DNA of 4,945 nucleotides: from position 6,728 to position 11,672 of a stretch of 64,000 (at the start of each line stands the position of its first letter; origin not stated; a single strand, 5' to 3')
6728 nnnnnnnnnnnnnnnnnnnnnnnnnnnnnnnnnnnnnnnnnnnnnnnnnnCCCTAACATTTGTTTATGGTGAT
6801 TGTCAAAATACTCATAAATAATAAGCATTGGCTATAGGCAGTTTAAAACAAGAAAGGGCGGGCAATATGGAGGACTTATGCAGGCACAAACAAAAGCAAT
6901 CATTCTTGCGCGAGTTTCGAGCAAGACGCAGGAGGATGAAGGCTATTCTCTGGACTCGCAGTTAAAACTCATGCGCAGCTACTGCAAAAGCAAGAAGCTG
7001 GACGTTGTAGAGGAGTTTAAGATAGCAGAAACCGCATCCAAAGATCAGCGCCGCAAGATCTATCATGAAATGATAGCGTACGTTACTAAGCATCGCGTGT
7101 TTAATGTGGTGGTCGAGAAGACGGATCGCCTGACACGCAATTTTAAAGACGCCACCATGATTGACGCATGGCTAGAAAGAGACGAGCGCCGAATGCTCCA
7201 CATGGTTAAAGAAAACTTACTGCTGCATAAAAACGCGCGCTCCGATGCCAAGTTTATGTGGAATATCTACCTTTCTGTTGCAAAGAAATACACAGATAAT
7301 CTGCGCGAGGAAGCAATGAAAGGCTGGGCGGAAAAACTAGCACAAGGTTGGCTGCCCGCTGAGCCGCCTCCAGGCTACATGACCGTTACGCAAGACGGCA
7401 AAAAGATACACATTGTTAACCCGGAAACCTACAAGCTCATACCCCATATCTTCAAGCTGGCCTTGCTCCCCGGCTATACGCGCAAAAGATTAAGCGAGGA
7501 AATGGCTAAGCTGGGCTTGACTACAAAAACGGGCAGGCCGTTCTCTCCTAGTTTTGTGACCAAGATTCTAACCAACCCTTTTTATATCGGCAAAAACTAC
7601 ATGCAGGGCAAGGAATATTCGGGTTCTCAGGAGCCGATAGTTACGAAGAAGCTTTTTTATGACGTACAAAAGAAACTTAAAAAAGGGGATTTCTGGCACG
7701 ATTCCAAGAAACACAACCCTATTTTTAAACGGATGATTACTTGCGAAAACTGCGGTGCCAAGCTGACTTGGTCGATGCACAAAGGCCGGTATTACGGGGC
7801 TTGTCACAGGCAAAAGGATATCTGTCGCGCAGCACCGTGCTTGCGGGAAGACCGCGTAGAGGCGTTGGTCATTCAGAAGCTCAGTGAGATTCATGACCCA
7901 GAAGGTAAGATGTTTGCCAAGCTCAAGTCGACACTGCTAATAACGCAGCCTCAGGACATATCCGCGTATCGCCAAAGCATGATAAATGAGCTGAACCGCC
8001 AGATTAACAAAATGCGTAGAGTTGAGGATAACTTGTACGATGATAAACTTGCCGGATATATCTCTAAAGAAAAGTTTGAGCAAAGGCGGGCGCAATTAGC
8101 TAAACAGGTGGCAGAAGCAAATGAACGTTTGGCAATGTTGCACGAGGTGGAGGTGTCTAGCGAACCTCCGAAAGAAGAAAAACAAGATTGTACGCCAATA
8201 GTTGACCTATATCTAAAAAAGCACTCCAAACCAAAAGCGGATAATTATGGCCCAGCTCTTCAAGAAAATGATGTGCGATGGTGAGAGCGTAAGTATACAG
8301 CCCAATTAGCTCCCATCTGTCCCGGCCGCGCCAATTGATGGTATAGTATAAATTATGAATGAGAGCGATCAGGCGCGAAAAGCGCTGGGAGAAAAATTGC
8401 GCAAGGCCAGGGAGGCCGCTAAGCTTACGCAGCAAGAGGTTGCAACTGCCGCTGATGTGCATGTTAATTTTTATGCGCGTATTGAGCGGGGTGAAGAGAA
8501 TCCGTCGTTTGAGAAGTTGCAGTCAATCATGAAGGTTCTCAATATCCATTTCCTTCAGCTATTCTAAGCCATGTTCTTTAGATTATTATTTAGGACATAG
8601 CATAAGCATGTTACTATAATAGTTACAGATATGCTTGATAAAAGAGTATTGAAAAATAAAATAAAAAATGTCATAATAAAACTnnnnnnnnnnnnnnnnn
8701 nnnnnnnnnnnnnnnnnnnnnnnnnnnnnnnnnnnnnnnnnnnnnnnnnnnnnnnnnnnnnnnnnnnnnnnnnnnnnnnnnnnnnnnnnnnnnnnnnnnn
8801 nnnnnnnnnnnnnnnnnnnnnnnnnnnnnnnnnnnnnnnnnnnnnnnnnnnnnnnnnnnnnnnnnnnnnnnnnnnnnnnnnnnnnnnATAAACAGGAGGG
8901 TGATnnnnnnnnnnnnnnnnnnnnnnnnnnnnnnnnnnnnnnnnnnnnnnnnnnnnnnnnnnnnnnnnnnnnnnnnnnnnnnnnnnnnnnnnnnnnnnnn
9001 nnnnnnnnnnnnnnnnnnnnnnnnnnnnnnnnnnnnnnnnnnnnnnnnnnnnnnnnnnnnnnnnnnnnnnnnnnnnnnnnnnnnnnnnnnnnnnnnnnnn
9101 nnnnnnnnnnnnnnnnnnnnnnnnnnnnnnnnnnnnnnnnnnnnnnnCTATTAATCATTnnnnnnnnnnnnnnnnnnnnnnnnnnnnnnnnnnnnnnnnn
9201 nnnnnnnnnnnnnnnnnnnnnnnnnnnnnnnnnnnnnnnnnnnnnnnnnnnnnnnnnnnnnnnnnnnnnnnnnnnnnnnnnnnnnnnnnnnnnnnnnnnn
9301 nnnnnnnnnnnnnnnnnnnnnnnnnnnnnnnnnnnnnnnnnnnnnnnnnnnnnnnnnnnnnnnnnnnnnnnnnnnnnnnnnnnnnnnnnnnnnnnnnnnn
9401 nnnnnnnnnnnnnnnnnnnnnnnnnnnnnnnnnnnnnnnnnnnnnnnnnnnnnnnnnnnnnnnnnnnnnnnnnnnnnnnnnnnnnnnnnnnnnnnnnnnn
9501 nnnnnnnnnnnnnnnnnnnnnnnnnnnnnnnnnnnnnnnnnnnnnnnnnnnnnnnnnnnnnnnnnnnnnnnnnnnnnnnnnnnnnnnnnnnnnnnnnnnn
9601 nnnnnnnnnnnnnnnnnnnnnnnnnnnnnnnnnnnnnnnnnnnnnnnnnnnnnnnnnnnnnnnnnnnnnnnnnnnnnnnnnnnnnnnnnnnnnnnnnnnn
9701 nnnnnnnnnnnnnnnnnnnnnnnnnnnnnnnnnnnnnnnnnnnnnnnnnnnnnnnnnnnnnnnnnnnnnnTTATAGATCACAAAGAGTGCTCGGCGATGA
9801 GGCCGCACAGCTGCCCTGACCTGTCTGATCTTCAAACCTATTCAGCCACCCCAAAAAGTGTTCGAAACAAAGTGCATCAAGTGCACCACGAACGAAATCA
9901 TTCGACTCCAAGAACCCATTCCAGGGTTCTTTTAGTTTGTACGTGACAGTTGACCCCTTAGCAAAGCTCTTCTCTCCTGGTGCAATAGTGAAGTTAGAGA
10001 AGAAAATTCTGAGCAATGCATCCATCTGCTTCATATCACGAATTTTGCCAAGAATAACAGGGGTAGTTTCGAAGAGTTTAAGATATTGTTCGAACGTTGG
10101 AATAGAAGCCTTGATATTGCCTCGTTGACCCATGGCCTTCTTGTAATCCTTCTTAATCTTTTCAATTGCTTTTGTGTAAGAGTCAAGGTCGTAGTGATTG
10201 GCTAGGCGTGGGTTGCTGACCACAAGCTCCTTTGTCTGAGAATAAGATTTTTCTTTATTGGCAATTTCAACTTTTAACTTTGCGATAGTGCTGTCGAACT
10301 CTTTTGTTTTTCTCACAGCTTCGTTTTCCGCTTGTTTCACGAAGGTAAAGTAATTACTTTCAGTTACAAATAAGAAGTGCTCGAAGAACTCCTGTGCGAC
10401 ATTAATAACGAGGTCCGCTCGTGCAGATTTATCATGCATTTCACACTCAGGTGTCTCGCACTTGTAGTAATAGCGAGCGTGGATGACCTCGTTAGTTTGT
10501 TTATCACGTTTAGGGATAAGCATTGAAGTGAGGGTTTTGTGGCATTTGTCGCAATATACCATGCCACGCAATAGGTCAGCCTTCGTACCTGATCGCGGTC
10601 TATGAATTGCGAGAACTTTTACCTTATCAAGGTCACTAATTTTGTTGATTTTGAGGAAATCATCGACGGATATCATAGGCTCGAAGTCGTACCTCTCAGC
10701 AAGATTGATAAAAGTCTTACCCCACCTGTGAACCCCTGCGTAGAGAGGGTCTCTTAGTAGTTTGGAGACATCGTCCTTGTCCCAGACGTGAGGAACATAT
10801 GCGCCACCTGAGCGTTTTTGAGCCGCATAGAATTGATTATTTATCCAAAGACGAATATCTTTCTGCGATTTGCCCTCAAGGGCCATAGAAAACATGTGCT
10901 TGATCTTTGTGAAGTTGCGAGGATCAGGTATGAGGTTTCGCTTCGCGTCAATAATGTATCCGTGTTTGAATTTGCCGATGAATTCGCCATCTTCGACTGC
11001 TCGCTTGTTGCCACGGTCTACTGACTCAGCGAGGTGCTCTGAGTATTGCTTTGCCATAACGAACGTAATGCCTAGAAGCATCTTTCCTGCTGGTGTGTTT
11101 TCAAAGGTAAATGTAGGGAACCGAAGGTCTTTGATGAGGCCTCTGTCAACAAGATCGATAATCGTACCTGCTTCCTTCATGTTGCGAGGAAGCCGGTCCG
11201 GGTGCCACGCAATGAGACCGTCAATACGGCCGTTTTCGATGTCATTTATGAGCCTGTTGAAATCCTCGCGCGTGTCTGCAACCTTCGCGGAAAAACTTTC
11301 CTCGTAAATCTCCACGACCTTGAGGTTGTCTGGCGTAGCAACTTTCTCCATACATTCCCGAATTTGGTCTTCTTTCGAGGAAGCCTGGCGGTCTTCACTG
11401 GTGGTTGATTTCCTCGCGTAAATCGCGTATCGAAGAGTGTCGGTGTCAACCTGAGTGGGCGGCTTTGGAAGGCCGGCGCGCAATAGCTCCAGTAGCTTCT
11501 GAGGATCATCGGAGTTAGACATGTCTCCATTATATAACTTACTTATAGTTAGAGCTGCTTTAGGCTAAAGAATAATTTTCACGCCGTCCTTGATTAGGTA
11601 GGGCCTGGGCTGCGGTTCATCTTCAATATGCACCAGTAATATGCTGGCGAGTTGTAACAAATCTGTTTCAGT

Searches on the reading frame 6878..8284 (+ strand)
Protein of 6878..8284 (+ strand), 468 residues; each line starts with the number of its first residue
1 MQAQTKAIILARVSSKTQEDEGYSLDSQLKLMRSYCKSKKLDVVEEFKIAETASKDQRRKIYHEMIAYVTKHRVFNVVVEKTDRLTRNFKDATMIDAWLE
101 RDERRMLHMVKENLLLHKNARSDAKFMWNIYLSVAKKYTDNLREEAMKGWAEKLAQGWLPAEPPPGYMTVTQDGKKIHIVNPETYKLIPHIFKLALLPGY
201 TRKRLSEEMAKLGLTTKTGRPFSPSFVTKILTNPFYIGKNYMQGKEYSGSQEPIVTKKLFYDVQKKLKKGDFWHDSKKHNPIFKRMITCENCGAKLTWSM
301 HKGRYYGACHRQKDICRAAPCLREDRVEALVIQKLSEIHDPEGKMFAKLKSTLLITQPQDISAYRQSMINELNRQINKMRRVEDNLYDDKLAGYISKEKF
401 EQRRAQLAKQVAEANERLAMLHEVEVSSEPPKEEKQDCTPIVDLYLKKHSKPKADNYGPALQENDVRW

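Call 11: search_protein_families(library=pfam, proteins=[window:6878-8284:+], max_evalue=0.01)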
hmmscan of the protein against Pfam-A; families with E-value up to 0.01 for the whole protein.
window:6878-8284:+ (468 aa): 3 families
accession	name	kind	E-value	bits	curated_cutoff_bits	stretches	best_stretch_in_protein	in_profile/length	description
PF00239.26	Resolvase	-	1e-17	65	23.3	1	7-157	1-143/145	Resolvase, N terminal domain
PF07508.19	Recombinase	-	1.4e-17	64.3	21.1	1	182-269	1-101/102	Recombinase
PF13408.12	Zn_ribbon_recom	-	0.00016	22.5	25.3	1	283-335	2-57/58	Recombinase zinc beta ribbon domain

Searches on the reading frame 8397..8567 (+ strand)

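Call 60: search_protein_families(library=phrogs, proteins=[window:8397-8567:+], max_evalue=0.001)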
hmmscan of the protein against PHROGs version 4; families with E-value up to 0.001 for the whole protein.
window:8397-8567:+ (56 aa): 10 families
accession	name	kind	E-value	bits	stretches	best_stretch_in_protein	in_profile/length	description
phrog_3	-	transcription regulation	5.9e-09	37.2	1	2-50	94-139/430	transcriptional repressor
phrog_1373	-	transcription regulation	2.3e-08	35.2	1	1-52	68-119/166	transcriptional regulator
phrog_8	-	transcription regulation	4.6e-08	33.9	1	2-50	82-130/346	transcriptional regulator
phrog_5823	-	transcription regulation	3.9e-07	30.5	1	1-55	11-66/404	transcriptional regulator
phrog_2439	-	transcription regulation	2.4e-06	27.7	1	2-52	13-63/367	transcriptional regulator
phrog_4836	-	transcription regulation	2.7e-06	28.1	1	1-48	80-127/194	CII-like regulator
phrog_2328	-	transcription regulation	1.9e-05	25.5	1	1-52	20-71/128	transcriptional repressor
phrog_7241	-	transcription regulation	6.4e-05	24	1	4-55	69-120/122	transcriptional regulator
phrog_4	-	transcription regulation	7.9e-05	22.8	1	2-50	142-186/400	transcriptional repressor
phrog_2104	-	unknown function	0.0002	22.5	1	2-41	45-84/103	-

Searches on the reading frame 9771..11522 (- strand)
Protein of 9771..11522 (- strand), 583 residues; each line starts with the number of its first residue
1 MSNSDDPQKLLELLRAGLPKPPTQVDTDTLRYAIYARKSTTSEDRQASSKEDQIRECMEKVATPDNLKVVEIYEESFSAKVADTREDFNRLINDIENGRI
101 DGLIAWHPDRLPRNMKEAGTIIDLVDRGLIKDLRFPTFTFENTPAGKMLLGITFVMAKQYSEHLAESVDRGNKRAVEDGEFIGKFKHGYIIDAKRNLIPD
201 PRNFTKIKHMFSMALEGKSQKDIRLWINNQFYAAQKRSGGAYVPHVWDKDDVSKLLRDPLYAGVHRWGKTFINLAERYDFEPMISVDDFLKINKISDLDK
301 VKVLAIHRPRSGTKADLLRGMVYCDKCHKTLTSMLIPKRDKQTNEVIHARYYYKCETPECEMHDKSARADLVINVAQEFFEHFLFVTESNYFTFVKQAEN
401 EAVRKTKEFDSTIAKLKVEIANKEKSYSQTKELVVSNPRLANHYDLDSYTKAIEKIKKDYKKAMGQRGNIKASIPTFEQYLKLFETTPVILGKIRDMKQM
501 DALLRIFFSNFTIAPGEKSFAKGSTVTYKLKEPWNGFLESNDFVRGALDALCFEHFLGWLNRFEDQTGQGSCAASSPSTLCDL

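Call 11: search_protein_families(library=pfam, proteins=[window:9771-11522:-], max_evalue=0.01)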
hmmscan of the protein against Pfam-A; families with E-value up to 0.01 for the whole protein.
window:9771-11522:- (583 aa): 3 families
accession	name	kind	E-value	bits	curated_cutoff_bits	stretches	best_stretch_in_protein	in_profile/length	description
PF00239.26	Resolvase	-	1.4e-21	77.6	23.3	1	33-179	2-143/145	Resolvase, N terminal domain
PF07508.19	Recombinase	-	7.8e-12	45.8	21.1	1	207-295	7-98/102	Recombinase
PF13408.12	Zn_ribbon_recom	-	0.00072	20.3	25.3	1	317-366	1-43/58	Recombinase zinc beta ribbon domain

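Call 17: find_encoding_contigs(protein=window:9771-11522:-, flank=6000, max_places=10)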
Protein window:9771-11522:- (583 aa): 2 contigs read that carry it; 1 place shown.
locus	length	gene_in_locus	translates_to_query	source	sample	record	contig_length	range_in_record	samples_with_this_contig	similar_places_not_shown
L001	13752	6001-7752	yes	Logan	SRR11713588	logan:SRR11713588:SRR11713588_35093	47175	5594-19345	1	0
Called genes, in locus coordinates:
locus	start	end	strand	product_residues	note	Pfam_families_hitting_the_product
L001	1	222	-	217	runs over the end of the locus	PF02698:DUF218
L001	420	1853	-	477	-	PF02463:SMC_N (faint), PF13175:AAA_15, PF13476:AAA_23, PF11398:DUF2813 (faint), PF13304:AAA_21, PF13175:AAA_15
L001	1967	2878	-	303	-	-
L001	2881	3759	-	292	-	-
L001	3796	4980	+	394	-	-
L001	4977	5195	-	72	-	-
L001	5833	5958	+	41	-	-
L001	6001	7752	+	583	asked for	PF00239:Resolvase, PF07508:Recombinase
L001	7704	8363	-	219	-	-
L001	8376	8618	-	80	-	-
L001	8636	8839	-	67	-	-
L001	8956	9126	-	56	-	PF01381:HTH_3, PF12844:HTH_19 (weak), PF13560:HTH_31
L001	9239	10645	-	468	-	PF00239:Resolvase, PF07508:Recombinase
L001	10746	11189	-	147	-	-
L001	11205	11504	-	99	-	PF04002:RadC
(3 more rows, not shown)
